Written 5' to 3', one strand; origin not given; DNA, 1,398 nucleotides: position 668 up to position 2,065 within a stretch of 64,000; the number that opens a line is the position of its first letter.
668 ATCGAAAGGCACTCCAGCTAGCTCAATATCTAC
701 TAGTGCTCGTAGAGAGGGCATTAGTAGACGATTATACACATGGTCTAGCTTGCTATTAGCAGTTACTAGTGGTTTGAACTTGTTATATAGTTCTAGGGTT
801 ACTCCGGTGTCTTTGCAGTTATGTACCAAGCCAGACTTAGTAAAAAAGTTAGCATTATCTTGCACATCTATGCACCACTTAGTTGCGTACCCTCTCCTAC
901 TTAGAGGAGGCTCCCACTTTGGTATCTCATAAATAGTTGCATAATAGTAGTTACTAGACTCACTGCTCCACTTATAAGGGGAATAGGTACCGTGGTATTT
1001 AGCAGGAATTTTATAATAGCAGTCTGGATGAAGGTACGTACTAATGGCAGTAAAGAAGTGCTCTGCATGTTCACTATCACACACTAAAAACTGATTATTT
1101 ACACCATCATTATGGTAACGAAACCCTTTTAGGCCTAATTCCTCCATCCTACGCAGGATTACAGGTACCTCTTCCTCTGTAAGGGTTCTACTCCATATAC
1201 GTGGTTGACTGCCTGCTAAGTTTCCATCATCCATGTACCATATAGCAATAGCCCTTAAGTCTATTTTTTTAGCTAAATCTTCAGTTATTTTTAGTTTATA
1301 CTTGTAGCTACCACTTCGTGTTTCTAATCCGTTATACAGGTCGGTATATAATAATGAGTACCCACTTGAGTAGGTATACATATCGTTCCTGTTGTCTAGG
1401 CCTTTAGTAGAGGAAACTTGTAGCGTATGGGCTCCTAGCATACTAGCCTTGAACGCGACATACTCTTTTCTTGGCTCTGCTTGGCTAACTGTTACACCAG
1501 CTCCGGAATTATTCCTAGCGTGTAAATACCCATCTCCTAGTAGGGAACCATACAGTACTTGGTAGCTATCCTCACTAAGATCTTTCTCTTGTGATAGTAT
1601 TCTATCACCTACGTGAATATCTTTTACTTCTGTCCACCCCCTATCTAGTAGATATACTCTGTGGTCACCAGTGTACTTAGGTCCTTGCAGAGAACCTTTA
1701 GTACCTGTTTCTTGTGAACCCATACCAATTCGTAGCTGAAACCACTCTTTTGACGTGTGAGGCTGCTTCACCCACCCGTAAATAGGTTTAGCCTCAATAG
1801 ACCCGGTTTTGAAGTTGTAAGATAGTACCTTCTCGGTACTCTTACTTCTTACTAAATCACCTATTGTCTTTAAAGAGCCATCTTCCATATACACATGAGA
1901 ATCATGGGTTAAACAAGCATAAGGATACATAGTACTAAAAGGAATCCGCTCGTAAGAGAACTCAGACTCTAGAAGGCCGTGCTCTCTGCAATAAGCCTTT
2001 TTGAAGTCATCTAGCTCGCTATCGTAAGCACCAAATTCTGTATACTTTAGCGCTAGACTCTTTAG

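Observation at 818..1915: Intein with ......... endonuclease inserted in the Exo III motif of the phage DNA polymerase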

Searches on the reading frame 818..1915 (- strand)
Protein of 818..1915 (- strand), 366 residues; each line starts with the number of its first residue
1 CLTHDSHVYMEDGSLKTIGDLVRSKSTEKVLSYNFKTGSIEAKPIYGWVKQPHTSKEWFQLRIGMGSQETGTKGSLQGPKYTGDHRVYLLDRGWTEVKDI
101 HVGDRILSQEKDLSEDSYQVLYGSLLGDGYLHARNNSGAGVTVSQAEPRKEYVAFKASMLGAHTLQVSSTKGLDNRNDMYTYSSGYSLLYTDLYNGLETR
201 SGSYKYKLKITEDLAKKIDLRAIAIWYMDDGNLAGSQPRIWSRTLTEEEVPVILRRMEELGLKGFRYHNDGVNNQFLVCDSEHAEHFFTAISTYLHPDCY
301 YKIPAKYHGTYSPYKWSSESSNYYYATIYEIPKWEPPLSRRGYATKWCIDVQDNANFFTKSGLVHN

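Call 6: search_protein_families(library=pfam, proteins=[window:818-1915:-], max_evalue=0.01)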
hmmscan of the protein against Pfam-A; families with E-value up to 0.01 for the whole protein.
window:818-1915:- (366 aa): 3 families
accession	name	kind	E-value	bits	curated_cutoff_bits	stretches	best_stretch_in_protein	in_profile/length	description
PF03161.18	LAGLIDADG_2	-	6.5e-14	52.7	25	1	119-263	2-146/168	LAGLIDADG DNA endonuclease family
PF14890.11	Intein_splicing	-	6.5e-06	26.5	35.8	1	8-366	1-155/155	Intein splicing domain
PF01079.26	Hint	-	0.0063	16.6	29.7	0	81-111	14-44/213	Hint module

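Call 9: search_dna_similar(query=window:818-1915:-, collection=phages, mode=protein, max_rows=40)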
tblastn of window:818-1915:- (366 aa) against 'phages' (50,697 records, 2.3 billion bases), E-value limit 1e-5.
Records with a match: 13; places in all: 13; records where one place covers at least 80% of the query: 12.
Best place of each record, by identity: <60% 13.
By first word of the organism name: Salmonella 5; Escherichia 3; Erwinia 2; Pseudaeromonas 1; Bacteriophage 1; Salicola 1.
By host as written in the record: Salmonella enterica 3; Escherichia coli C600 2; Salmonella enterica subsp. enterica serovar Enteritidis PT1 2; Erwinia amylovora 2; Escherichia coli K-12 1; Pseudaeromonas pectinilytica strain KR2-7 1; - 1; Salicola sp. PV4 1.
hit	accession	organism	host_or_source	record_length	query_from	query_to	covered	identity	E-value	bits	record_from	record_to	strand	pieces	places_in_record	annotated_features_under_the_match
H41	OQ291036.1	Salmonella phage Kenya-K44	Salmonella enterica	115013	1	366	100%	48.9%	2e-89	299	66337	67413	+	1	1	DNA polymerase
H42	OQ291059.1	Salmonella phage Kenya-K42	Salmonella enterica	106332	1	366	100%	48.6%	7e-89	298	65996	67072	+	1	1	record has no annotation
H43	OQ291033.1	Salmonella phage Kenya-K36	Salmonella enterica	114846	1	366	100%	48.6%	7e-89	298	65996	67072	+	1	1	DNA polymerase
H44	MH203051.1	Escherichia phage Gostya9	Escherichia coli C600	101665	1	366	100%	48.5%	6e-91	303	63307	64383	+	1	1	pol: DNA polymerase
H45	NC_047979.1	Escherichia phage Gostya9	Escherichia coli C600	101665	1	366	100%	48.5%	6e-91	303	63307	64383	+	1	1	pol: DNA polymerase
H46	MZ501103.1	Escherichia phage SelmaRatti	Escherichia coli K-12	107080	1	366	100%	47.8%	2e-85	287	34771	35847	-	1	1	intein-containing DNA polymerase precursor | DNA polymerase | intein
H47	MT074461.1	Salmonella phage smaug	Salmonella enterica subsp. enterica ...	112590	1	366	100%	47.7%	8e-88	294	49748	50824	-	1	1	DNA polymerase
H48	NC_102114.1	Salmonella phage smaug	Salmonella enterica subsp. enterica ...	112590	1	366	100%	47.7%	8e-88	294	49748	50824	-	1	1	DNA polymerase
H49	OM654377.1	Pseudaeromonas phage vB_PpeM_ KLEP7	Pseudaeromonas pectinilytica strain ...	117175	1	366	100%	25.7%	5e-14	79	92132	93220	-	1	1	intein-containing RNA ligase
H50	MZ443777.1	Erwinia phage pEa_SNUABM_17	Erwinia amylovora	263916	1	366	100%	23.1%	3e-7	59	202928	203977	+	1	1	hypothetical protein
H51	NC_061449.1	Erwinia phage pEa_SNUABM_17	Erwinia amylovora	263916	1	366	100%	23.1%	3e-7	59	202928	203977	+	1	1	UvsX-like recombinase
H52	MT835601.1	Bacteriophage sp.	human fecal samples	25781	1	366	100%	21.6%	6e-14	79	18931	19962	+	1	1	record has no annotation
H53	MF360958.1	Salicola phage SCTP-2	Salicola sp. PV4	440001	1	100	27%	33.7%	6e-7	57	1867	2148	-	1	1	4: hypothetical protein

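Call 15: find_homologous_proteins(query=window:818-1915:-, max_evalue=0.00001)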
Query window:818-1915:- (366 aa): 7 proteins with E <= 0.00001 among 1078 candidates.
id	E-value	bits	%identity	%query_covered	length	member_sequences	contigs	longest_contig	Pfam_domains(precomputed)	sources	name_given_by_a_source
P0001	9.1e-23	99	25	95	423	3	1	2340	PF03161.19,PF14890.12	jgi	-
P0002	6.9e-17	79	25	100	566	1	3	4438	PF03161.19,PF14890.12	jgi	jgi:hypothetical protein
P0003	1.7e-16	78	25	100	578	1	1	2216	PF03161.19,PF14890.12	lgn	-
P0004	3.3e-16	77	25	100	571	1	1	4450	PF03161.19,PF14890.12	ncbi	-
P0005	2.8e-13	68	24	100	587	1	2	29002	PF03161.19,PF14890.12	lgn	-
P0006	1.8e-12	65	23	100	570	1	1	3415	PF03161.19,PF14890.12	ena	-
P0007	8.4e-7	46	27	55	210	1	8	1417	PF03161.19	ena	-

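Call 16: search_solved_structures(query=window:818-1915:-, max_evalue=1, show_alignments=2)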
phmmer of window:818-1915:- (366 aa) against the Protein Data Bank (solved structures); distinct sequences matched with E-value up to 1: 11.
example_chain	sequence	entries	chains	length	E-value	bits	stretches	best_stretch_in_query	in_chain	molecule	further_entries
1r7m_A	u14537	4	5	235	0.11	14.5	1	109-305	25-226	Intron-encoded endonuclease I-SceI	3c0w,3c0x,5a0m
3ool_A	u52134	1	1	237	0.11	14.5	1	109-305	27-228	Intron encoded endonuclease I-SceI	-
5a0m_B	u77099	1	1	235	0.13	14.3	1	109-305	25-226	INTRON-ENCODED ENDONUCLEASE I-SCEI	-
3oor_A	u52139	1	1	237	0.24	13.4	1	207-305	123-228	Intron encoded endonuclease I-SceI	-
3ifj_A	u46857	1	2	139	0.34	12.9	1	12-121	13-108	Endonuclease PI-MtuI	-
2in9_A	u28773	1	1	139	0.34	12.9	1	12-121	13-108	Endonuclease PI-MtuI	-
3igd_A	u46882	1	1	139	0.34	12.9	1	12-121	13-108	Endonuclease PI-MtuI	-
2in8_A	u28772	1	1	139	0.35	12.9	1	12-121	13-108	Endonuclease PI-MtuI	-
2in0_A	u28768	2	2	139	0.36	12.9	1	12-121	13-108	Endonuclease PI-MtuI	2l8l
5k08_A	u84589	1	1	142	0.38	12.7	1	12-121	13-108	RecA mini intein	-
5i0a_A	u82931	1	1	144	0.4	12.7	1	12-121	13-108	Intein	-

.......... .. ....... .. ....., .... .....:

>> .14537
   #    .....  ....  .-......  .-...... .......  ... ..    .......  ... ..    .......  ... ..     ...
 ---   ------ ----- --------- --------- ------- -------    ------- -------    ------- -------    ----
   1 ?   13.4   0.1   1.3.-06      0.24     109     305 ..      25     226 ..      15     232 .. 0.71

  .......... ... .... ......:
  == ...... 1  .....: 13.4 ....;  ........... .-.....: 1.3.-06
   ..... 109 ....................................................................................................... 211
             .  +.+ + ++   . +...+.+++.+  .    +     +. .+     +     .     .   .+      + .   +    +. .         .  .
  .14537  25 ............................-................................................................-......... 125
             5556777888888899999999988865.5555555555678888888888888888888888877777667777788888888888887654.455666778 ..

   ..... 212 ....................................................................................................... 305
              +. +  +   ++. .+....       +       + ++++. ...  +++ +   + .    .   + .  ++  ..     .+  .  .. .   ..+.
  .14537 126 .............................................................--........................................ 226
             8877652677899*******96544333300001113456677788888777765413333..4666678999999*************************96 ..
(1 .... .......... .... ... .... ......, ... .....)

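Call 17: search_protein_families(library=ncbifam, proteins=[window:818-1915:-], max_evalue=0.1)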
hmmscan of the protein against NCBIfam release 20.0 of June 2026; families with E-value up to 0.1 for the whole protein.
window:818-1915:- (366 aa): 3 families
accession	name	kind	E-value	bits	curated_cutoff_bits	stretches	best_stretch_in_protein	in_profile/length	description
NF005852.0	PRK07773.1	equivalog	0.00019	19.8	780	1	1-130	398-520/886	replicative DNA helicase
TIGR01445.1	intein_Nterm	domain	0.00021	22.2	24.5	1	1-65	1-69/83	intein N-terminal splicing region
NF038162.1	RtcB_rel_intein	exception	0.0093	14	1150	1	1-106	95-187/961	intein-containing RtcB family protein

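Call 24: find_related_loci(query=window:818-1915:-, collection=viral_contigs, flank=4000)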
Query window:818-1915:- (366 aa) in viral_contigs; peptide patterns used: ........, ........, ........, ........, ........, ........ (x = any residue, [..] = any of these).
27 stretches matched a pattern; 24 encode a relative of the query (tblastn E <= 1e-3); 24 distinct loci.
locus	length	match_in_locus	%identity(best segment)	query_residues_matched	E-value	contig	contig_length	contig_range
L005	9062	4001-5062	26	1-366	1e-27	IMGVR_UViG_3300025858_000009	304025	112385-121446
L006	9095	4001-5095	28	1-366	9e-27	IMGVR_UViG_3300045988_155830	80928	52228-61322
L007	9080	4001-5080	28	1-366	2e-21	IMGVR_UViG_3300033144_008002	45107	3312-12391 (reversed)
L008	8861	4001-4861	23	1-303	6e-18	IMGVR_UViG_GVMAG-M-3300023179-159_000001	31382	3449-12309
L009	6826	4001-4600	28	113-303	3e-12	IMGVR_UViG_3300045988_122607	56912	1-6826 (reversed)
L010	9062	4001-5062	26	1-366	3e-12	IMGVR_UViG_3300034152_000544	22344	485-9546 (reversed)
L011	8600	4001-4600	27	113-303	7e-12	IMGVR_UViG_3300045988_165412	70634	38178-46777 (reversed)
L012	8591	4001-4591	29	112-307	3e-11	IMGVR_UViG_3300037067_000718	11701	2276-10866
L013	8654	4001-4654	25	98-304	9e-11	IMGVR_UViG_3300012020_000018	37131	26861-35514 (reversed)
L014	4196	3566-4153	25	105-304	1e-9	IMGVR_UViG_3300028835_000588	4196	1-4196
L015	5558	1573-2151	25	115-303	1e-7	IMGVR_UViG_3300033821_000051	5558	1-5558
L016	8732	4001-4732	24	120-347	1e-6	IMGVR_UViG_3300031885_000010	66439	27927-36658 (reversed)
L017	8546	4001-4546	28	119-303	1e-6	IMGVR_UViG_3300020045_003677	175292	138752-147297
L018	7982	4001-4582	21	114-303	2e-6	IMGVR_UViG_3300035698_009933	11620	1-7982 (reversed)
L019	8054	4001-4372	28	119-239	3e-6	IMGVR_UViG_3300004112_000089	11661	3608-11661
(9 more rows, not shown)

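Call 38: search_protein_families(library=phrogs, proteins=[window:818-1915:-], max_evalue=0.001)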
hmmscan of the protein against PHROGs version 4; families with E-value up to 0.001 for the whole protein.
window:818-1915:- (366 aa): 1 family
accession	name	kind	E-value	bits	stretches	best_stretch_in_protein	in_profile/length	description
phrog_11023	-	DNA, RNA and nucleotide metabolism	1.7e-07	32.1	1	112-303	2-180/185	homing endonuclease with LAGLIDADG motif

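Call 48: predict_structure(alignment_id=A4)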
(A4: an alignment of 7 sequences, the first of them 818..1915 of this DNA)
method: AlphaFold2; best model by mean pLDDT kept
length: 366 residues; sequences in the alignment: 7
mean_pLDDT: 70.6   pTM: 0.69
mean pLDDT of the five models: 70.6, 69.6, 66.6, 62.2, 46.6
residues with pLDDT >= 90: 22; 70-90: 192; 50-70: 98; < 50: 54
segments of 3 or more residues with pLDDT < 50: 67-76, 133-139, 167-177, 186-188, 198-204, 233-242, 313-318
pLDDT, mean of each block of 10 residues (from residue 1): 80 78 89 85 90 72 56 49 84 89 83 75 75 47 59 72 50 46 53 53 58 86 81 45 68 90 76 65 77 76 78 50 75 68 73 84 80
secondary structure, 60 per line:
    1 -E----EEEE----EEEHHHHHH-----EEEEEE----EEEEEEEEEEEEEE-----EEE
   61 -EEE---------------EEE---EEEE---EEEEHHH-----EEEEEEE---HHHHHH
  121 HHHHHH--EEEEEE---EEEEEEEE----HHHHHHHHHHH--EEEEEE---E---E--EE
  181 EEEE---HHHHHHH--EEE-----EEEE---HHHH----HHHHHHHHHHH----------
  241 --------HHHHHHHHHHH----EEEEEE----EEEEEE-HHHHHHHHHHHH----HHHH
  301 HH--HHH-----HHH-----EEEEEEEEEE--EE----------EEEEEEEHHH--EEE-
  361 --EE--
elements in order: E7-10 E15-17 H18-23 E29-34 E39-52 E58-60 E62-64 E80-82 E86-89 E93-96 E105-111 H115-126 E129-134 E138-145 H150-160 E163-168 E179-184 H188-194 E197-199 E205-208 H212-215 H220-230 H249-259 E264-269 E274-279 H281-292 H297-302 E321-330 E345-351 E357-359

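Call 50: fold_search(model_id=the predicted structure, library=pdb)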
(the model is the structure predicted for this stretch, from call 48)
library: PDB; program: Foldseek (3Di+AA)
matches with E <= 10: 308; with E <= 0.001: 77
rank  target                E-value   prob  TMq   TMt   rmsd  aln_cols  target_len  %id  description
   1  7qsu                  6.4e-10  1.00  0.35  0.35  18.7       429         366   14  Crystal structure of homing endonuclease-associated TliVMA intein (C1A, d333-339) (released 2022-03-30)
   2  6x1j_A                7.4e-09  1.00  0.43  0.66   3.8       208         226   19  The homing endonuclease I-WcaI bound to its DNA recognition sequence (released 2021-05-26)
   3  1r7m_A                8.1e-08  1.00  0.42  0.65   4.6       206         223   19  The homing endonuclease I-SceI bound to its DNA recognition region (released 2004-10-26)
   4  3oor_A                1.4e-07  1.00  0.40  0.62   4.9       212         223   19  I-SceI mutant (K86R/G100T)complexed with C/G+4 DNA substrate (released 2010-11-17)
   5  1dq3                  3.7e-07  1.00  0.34  0.28  20.4       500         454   12  CRYSTAL STRUCTURE OF AN ARCHAEAL INTEIN-ENCODED HOMING ENDONUCLEASE PI-PFUI (released 2000-07-05)
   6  5a0m_A                4.1e-07  1.00  0.40  0.63   4.6       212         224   19  THE CRYSTAL STRUCTURE OF I-SCEI IN COMPLEX WITH ITS TARGET DNA IN THE PRESENCE OF MN (released 2016-05-04)
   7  5a0m_B                5.7e-07  1.00  0.42  0.65   4.1       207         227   20  THE CRYSTAL STRUCTURE OF I-SCEI IN COMPLEX WITH ITS TARGET DNA IN THE PRESENCE OF MN (released 2016-05-04)
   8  2cw7                  6.0e-07  1.00  0.33  0.24  21.0       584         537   10  Crystal structure of intein homing endonuclease II (released 2006-04-18)
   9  1vde_B                7.9e-07  1.00  0.34  0.30  18.1       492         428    9  PI-SCEI, A HOMING ENDONUCLEASE WITH PROTEIN SPLICING ACTIVITY (released 1998-04-08)
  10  1vde_A                2.8e-06  1.00  0.32  0.28  19.1       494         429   10  PI-SCEI, A HOMING ENDONUCLEASE WITH PROTEIN SPLICING ACTIVITY (released 1998-04-08)
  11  2in0                  4.3e-06  1.00  0.25  0.64   1.8       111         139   23  crystal structure of Mtu recA intein splicing domain (released 2007-05-01)
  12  6frh_A                4.5e-06  1.00  0.24  0.52   2.9       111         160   18  Crystal structure of Ssp DnaB Mini-Intein variant M86 (released 2019-01-30)
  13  1ef0_A                4.5e-06  1.00  0.32  0.28  18.9       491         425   10  CRYSTAL STRUCTURE OF PI-SCEI MINIPRECURSOR (released 2000-06-07)
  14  2in8                  5.0e-06  1.00  0.25  0.62   2.4       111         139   23  crystal structure of Mtu recA intein, splicing domain (released 2007-05-01)
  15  3ifj_A                5.3e-06  1.00  0.25  0.62   2.5       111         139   23  Crystal structure of Mtu recA intein, splicing domain (released 2009-10-06)
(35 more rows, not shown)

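Call 61: search_protein_representatives(protein=window:818-1915:-)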
Query: 366 residues. Proteins with E-value up to 0.001 (for the whole library): 2380; up to 1e-10: 883; up to 1e-30: 32. The best 150 are listed.
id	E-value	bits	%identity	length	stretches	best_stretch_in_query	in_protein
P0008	1.1e-94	333.8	50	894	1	1-366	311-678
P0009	2.8e-68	246.9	40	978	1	1-366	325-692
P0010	1.3e-47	178.9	47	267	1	144-366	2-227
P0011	1.7e-45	171.9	42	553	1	96-366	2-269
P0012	1.7e-37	145.6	32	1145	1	1-366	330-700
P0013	5.5e-37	143.9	27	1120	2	1-366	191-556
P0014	9.4e-37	143.1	34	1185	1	1-366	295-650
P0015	9.6e-37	143.1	35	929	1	1-366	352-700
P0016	3.6e-36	141.2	34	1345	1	1-364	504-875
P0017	8.0e-36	140.1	30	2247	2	1-366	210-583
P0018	2.4e-35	138.5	31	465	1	1-366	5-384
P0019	1.5e-34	135.9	32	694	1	1-366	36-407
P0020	1.9e-34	135.5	31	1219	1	1-364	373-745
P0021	4.1e-34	134.5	34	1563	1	1-366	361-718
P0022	6.3e-34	133.9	33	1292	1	1-366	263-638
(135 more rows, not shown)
